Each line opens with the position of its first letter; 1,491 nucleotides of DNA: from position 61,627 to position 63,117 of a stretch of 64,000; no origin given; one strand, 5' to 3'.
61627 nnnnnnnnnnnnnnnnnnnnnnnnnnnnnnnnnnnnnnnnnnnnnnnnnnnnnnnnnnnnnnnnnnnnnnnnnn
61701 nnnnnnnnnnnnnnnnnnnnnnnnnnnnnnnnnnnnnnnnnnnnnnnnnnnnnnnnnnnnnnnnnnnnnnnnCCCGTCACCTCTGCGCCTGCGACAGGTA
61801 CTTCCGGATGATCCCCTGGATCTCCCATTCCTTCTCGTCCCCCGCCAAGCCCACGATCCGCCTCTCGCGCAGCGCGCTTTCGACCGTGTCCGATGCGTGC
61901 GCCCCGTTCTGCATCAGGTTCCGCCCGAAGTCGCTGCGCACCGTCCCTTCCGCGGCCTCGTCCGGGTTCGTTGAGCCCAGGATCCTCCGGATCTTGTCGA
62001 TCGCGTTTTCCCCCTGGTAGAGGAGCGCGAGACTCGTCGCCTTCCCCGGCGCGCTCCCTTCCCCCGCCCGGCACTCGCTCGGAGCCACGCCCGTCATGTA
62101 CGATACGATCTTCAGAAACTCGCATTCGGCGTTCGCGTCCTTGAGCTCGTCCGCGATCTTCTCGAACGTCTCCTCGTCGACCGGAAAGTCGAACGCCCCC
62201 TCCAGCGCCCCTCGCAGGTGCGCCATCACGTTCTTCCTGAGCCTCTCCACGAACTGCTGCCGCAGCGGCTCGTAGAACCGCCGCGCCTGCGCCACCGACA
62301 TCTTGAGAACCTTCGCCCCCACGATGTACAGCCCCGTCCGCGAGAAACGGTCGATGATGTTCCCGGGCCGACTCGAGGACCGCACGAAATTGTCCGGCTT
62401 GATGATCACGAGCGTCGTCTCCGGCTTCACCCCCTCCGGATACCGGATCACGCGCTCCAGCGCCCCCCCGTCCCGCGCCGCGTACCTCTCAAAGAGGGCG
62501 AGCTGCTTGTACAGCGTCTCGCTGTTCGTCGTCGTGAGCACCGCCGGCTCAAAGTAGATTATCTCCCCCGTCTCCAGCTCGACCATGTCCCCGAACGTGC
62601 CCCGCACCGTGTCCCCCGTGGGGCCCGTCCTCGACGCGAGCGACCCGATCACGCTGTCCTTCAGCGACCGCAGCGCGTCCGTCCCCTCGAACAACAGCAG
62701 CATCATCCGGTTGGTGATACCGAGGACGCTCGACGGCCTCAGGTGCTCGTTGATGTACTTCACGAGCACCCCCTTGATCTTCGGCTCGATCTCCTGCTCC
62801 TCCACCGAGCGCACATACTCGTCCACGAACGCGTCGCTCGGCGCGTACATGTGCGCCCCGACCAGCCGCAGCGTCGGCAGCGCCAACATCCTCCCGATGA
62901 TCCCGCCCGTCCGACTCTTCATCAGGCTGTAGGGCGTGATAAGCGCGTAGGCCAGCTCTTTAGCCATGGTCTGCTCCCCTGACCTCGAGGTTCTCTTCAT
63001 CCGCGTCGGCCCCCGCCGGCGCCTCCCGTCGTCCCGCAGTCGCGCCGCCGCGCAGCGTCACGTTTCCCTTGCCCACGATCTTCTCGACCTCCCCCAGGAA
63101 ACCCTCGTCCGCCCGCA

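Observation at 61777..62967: Bacterial protein with two tandem nucleoside-diphosphate-kinase-like domains, only the second catalytic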

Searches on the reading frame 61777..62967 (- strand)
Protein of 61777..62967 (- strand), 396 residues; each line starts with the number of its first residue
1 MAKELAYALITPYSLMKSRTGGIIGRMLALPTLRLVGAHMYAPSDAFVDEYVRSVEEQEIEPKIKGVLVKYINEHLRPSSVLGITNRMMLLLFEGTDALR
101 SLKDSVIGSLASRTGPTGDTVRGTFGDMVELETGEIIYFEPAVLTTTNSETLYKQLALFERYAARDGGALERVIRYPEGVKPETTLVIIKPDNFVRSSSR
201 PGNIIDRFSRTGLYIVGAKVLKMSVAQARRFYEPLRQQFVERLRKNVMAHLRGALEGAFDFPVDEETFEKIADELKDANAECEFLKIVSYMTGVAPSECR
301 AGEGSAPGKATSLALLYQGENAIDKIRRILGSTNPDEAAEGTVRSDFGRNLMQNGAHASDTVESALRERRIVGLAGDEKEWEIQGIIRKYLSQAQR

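Call 3: search_protein_families(library=pfam, proteins=[window:61777-62967:-], max_evalue=1)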
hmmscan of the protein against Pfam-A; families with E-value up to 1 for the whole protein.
window:61777-62967:- (396 aa): 1 family
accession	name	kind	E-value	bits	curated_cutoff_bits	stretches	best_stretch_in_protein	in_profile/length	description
PF00334.24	NDK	-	5.8e-29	101.1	27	2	311-371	68-128/135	Nucleoside diphosphate kinase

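Call 4: search_protein_families(library=ncbifam, proteins=[window:61777-62967:-], max_evalue=1)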
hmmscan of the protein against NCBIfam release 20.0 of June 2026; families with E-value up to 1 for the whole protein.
window:61777-62967:- (396 aa): 6 families
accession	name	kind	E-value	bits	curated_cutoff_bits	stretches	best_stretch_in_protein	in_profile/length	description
NF001908.0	PRK00668.1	equivalog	7.8e-29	100.3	155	2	311-368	71-128/141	nucleoside-diphosphate kinase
NF011112.0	PRK14540.1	equivalog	2.5e-22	79.2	202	2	313-370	72-129/135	nucleoside-diphosphate kinase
NF011116.0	PRK14545.1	equivalog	3.5e-17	62.8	217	2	313-368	73-128/139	nucleoside-diphosphate kinase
NF011114.0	PRK14542.1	equivalog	5.1e-14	52.1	250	2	317-368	75-126/137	nucleoside-diphosphate kinase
NF011113.0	PRK14541.1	equivalog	3.9e-12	46.4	255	2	313-368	71-126/140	nucleoside-diphosphate kinase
NF011115.0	PRK14543.1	equivalog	8.6e-11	42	287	2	184-243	7-66/169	nucleoside-diphosphate kinase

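Call 7: search_solved_structures(query=window:61777-62967:-, max_evalue=1, show_alignments=2)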
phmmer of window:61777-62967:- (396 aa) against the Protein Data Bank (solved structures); distinct sequences matched with E-value up to 1: 114 (the best 60 are shown).
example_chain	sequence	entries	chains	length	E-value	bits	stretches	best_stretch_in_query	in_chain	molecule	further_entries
3vvt_A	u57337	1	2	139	3.2e-19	72.6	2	313-371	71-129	Nucleoside diphosphate kinase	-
2hur_A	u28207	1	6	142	2.9e-18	69.4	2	316-369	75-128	NUCLEOSIDE DIPHOSPHATE KINASE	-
3vvu_A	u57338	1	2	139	4.5e-18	68.8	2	313-371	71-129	Nucleoside diphosphate kinase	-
4wbf_A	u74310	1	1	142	2.7e-17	66.3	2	316-368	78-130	Nucleoside diphosphate kinase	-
4w98_A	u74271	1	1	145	2.9e-17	66.1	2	316-368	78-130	Nucleoside diphosphate kinase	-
4s0m_A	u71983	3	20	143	3.5e-17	65.9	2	316-368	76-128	Nucleoside diphosphate kinase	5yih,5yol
5v6d_A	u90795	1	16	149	7e-17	64.9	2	316-368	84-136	Nucleoside diphosphate kinase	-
3vgu_A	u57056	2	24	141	8.7e-17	64.6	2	315-368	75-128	Nucleoside diphosphate kinase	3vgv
3vgs_A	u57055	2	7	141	9.3e-17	64.5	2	315-368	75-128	Nucleoside diphosphate kinase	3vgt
2vu5_A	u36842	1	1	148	6.9e-16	61.6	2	313-371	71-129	NUCLEOSIDE DIPHOSPHATE KINASE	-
5x00_A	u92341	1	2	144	2e-15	60.1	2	315-369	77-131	Nucleoside diphosphate kinase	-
2cwk_A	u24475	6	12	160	2.3e-15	59.9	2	313-369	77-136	nucleoside-diphosphate kinase | Nucleoside diphosphate kinase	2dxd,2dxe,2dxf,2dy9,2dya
3pj9_A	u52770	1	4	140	1.1e-14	57.7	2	315-367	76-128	Nucleoside diphosphate kinase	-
1nhk_R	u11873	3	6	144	1.4e-14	57.3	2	314-366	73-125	NUCLEOSIDE DIPHOSPHATE KINASE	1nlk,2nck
1ehw_A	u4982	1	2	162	1.8e-14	56.9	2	312-371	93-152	NUCLEOSIDE DIPHOSPHATE KINASE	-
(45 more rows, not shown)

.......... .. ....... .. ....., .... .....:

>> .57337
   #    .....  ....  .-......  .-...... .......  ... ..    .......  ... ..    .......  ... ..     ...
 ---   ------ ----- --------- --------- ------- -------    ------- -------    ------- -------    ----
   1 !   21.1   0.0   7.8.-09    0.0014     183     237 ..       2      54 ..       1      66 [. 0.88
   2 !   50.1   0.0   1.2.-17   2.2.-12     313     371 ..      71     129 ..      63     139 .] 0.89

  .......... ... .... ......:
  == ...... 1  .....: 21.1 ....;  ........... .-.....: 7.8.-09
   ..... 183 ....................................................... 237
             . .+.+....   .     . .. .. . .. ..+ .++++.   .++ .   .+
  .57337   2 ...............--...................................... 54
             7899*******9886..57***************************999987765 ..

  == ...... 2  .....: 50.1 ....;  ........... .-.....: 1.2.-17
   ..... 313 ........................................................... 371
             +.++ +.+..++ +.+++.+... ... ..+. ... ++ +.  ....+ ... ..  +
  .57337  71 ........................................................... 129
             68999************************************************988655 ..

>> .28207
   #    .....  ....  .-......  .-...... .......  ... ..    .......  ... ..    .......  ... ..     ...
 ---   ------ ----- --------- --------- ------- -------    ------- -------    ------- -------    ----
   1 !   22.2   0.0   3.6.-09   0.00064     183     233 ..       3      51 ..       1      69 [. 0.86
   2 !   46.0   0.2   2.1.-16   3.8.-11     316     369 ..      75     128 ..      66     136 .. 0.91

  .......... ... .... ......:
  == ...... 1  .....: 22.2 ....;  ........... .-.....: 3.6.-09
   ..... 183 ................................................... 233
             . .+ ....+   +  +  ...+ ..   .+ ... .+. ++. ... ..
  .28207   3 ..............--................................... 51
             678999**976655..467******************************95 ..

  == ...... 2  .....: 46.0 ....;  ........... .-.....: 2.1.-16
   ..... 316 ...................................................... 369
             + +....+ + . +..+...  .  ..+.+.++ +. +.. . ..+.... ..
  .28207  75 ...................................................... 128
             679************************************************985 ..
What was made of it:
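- On NME7 / group II tandem NDK: phmmer against the PDB gives E 3e-19 to 1e-17 for bacterial and archaeal NDKs and 1.6e-11 for an NME7-type chain (call 7).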

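Call 8: find_homologous_proteins(query=window:61777-62967:-, max_evalue=0.001)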
Query window:61777-62967:- (396 aa): 3229 proteins with E <= 0.001 among 8000 candidates; the best 120 are listed.
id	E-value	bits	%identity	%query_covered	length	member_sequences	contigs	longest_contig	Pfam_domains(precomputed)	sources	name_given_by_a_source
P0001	3.7e-256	867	100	100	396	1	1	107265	PF00334.25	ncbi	ncbi:MAG: nucleoside-diphosphate kinase [Planctomycetota bacterium]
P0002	3.9e-190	650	74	100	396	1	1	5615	PF00334.25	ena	-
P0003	2.8e-186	637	72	100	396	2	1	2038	PF00334.25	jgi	-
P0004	2.3e-178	611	70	100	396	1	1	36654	PF00334.25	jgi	-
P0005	3.7e-177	607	70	100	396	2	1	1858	PF00334.25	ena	-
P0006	7.8e-173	593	68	100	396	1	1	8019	PF00334.25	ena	-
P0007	6.0e-171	587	67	100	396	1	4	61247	PF00334.25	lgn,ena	-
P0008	3.5e-136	472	58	99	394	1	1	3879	PF00334.25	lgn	-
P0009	5.3e-136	472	57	99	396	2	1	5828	PF00334.25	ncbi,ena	ncbi:MAG TPA: nucleoside-diphosphate kinase [Candidatus Brocadiaceae bacterium]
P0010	3.2e-135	469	58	99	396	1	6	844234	PF00334.25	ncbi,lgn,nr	ncbi:MAG TPA: nucleoside-diphosphate kinase [Candidatus Brocadiia bacterium]|nr:nucleoside-diphospha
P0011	3.3e-135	469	57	99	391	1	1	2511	PF00334.25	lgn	-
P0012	1.5e-134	467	57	99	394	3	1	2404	PF00334.25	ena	-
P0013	2.0e-134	467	58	99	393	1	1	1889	PF00334.25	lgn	-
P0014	5.7e-134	465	57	99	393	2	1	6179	PF00334.25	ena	-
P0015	3.1e-133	463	56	99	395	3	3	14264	PF00334.25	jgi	-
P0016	5.1e-133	462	57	99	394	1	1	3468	PF00334.25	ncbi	ncbi:MAG: nucleoside-diphosphate kinase [Candidatus Brocadiales bacterium]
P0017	9.1e-133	461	56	99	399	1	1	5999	PF00334.25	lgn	-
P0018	1.0e-132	461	58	99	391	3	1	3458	PF00334.25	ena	-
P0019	1.5e-132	460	58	99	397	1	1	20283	PF00334.25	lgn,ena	-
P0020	1.9e-132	460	56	99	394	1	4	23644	PF00334.25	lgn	-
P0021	2.5e-132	460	56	99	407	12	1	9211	PF00334.25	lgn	-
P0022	2.9e-132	459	56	99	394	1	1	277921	PF00334.25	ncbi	-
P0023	4.8e-132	459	56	99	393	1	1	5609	PF00334.25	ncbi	ncbi:MAG: nucleoside-diphosphate kinase [Candidatus Brocadiales bacterium]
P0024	9.2e-132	458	57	100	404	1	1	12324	PF00334.25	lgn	-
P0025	9.7e-132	458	58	99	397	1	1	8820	PF00334.25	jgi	jgi:nucleoside diphosphate kinase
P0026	1.1e-131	457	57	100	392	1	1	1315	PF00334.25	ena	-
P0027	1.8e-131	457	55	99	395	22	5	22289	PF00334.25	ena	-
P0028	1.9e-131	457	56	99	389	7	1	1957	PF00334.25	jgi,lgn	-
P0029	1.9e-131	457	55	99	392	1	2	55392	PF00334.25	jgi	-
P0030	3.9e-131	456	57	99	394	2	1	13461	PF00334.25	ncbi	ncbi:MAG TPA: nucleoside-diphosphate kinase [Candidatus Hypogeohydataceae bacterium YC40]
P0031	6.5e-131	455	55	99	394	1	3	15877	PF00334.25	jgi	-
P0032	1.1e-130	454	57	96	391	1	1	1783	PF00334.25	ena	-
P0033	1.7e-130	454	56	100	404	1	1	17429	PF00334.25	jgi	jgi:nucleoside diphosphate kinase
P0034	2.2e-130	453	54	99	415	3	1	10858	PF00334.25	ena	-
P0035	3.8e-130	452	55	99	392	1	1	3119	PF00334.25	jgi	-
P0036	1.5e-129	451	54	99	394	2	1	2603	PF00334.25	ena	-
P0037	2.1e-129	450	54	98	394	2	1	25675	PF00334.25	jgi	-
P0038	2.4e-129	450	58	99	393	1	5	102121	PF00334.25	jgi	-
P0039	2.7e-129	450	56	99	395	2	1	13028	PF00334.25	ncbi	ncbi:MAG: nucleoside-diphosphate kinase [Candidatus Brocadiales bacterium]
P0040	4.5e-129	449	55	99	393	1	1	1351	PF00334.25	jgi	-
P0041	6.4e-129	448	56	99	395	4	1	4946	PF00334.25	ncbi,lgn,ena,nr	ncbi:MAG TPA: nucleoside-diphosphate kinase [Planctomycetota bacterium]|nr:nucleoside-diphosphate ki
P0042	7.1e-129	448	53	100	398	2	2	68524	PF00334.25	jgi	-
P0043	7.3e-129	448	55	99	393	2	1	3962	PF00334.25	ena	-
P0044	7.8e-129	448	57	94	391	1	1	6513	PF00334.25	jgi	jgi:nucleoside diphosphate kinase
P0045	1.2e-128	448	54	99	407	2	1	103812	PF00334.25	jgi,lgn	jgi:nucleoside diphosphate kinase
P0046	1.6e-128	447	54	99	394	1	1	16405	PF00334.25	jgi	jgi:nucleoside diphosphate kinase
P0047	1.6e-128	447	55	99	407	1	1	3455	PF00334.25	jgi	jgi:nucleoside diphosphate kinase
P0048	1.6e-128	447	54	99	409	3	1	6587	PF00334.25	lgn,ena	-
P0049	2.2e-128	447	54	99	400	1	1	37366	PF00334.25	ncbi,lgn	ncbi:MAG: nucleoside-diphosphate kinase [Candidatus Brocadiales bacterium]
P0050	3.2e-128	446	55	99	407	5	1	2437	PF00334.25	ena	-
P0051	4.4e-128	446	54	99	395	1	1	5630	PF00334.25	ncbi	-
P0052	4.9e-128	445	55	99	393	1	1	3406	PF00334.25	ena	-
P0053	5.1e-128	445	56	99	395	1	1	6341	PF00334.25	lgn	-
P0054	6.3e-128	445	55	99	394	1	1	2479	PF00334.25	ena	-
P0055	1.1e-127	444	57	94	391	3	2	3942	PF00334.25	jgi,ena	jgi:nucleoside diphosphate kinase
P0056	1.2e-127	444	54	99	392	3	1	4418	PF00334.25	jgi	-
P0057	2.3e-127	443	53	99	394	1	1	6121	PF00334.25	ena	-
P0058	2.4e-127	443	54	100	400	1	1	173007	PF00334.25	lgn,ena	-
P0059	3.3e-127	443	55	99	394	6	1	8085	PF00334.25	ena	-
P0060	4.7e-127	442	54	99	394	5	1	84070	PF00334.25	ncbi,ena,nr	ncbi:MAG: nucleoside-diphosphate kinase [Candidatus Brocadiales bacterium]|nr:nucleoside-diphosphate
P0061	6.9e-127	442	55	99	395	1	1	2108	PF00334.25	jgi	jgi:nucleoside diphosphate kinase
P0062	8.3e-127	441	56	99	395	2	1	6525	PF00334.25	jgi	-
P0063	9.0e-127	441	55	99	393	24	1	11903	PF00334.25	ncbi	-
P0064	9.8e-127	441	54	99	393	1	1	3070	PF00334.25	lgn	-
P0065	1.1e-126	441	56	99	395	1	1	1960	PF00334.25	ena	-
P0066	1.3e-126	441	55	99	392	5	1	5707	PF00334.25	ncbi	-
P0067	1.8e-126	440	54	99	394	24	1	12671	PF00334.25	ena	-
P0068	2.3e-126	440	56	99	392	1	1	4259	PF00334.25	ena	-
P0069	3.4e-126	439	53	99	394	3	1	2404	PF00334.25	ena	-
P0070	6.1e-126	439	54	99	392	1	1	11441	PF00334.25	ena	-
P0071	9.5e-126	438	55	99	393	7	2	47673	PF00334.25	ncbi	ncbi:MAG: nucleoside-diphosphate kinase [Planctomycetota bacterium]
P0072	1.1e-125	438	56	99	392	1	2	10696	PF00334.25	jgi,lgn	-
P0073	1.8e-125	437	53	99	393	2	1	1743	PF00334.25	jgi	-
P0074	2.3e-125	437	53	99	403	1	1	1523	PF00334.25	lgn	-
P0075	2.7e-125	436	55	99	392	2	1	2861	PF00334.25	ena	-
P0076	3.0e-125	436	54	99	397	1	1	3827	PF00334.25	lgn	-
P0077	3.0e-125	436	55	99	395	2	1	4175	PF00334.25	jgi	-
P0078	3.6e-125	436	55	99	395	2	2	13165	PF00334.25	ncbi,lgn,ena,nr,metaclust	ncbi:MAG: hypothetical protein AMS16_05350 [Planctomycetes bacterium DG_58]|nr:MAG: hypothetical pro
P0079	4.1e-125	436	56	99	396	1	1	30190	PF00334.25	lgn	-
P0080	5.9e-125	435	53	99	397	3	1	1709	PF00334.25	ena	-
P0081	5.9e-125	435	53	99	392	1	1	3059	PF00334.25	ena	-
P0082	6.6e-125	435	53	99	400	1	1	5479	PF00334.25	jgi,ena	-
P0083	8.5e-125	435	54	99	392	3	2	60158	PF00334.25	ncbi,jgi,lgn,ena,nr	ncbi:MAG: hypothetical protein AMS15_05730 [Planctomycetes bacterium DG_23]|nr:MAG: hypothetical pro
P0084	8.5e-125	435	54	99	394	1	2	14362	PF00334.25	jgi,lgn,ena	-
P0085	9.7e-125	435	52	99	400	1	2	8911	PF00334.25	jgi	-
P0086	1.0e-124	435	54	99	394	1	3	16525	PF00334.25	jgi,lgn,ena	-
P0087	1.1e-124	434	53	99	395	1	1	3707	PF00334.25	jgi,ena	-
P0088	1.2e-124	434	55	100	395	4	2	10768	PF00334.25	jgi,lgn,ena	-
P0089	1.2e-124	434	53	99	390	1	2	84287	PF00334.25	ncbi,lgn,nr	ncbi:MAG: nucleoside-diphosphate kinase [Planctomycetes bacterium]|nr:nucleoside-diphosphate kinase 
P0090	1.2e-124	434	57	99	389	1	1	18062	PF00334.25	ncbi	-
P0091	1.4e-124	434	55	99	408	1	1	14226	PF00334.25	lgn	-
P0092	1.4e-124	434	54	99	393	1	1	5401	PF00334.25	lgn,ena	-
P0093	1.5e-124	434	54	100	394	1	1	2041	PF00334.25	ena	-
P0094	1.8e-124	434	55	99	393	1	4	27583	PF00334.25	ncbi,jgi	-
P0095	1.9e-124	434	54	99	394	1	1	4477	PF00334.25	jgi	-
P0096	2.4e-124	433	54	99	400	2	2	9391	PF00334.25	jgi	-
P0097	3.8e-124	433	54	99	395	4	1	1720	PF00334.25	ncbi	-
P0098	4.2e-124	433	54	99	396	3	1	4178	PF00334.25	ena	-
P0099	5.4e-124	432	53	99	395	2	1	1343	PF00334.25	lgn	-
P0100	8.6e-124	432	52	100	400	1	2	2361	PF00334.25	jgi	-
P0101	1.3e-123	431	52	99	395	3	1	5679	PF00334.25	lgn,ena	-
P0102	1.4e-123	431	52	99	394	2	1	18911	PF00334.25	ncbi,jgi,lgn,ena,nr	ncbi:MAG TPA: nucleoside-diphosphate kinase [Planctomycetota bacterium]|nr:nucleoside-diphosphate ki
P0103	1.9e-123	430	55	99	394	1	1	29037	PF00334.25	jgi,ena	-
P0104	2.7e-123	430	55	99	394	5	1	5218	PF00334.25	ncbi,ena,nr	ncbi:MAG TPA: nucleoside-diphosphate kinase [Planctomycetota bacterium]|nr:nucleoside-diphosphate ki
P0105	4.2e-123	429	53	100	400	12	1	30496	PF00334.25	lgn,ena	-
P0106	5.4e-123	429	54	100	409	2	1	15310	PF00334.25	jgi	-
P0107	6.1e-123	429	55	99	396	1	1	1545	PF00334.25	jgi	jgi:nucleoside diphosphate kinase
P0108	1.1e-122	428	55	99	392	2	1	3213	PF00334.25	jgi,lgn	-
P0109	1.1e-122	428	52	100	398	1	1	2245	PF00334.25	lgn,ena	-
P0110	1.6e-122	427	56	99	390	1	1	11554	PF00334.25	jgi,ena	-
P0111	2.5e-122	427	53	99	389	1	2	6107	PF00334.25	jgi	jgi:nucleoside diphosphate kinase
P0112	2.5e-122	427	55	99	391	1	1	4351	PF00334.25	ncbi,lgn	ncbi:MAG: nucleoside-diphosphate kinase [Planctomycetota bacterium]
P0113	3.6e-122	426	53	99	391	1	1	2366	PF00334.25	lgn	-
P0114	3.6e-122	426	54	99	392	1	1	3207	PF00334.25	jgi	-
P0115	4.3e-122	426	53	99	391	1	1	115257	PF00334.25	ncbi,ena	-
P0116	5.1e-122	426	54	99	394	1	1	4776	PF00334.25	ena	-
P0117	7.5e-122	425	55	99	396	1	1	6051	PF00334.25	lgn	-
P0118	9.1e-122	425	54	96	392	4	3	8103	PF00334.25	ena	-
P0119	9.8e-122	425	53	99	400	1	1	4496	PF00334.25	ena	-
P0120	1.2e-121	424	54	99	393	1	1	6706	PF00334.25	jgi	jgi:nucleoside diphosphate kinase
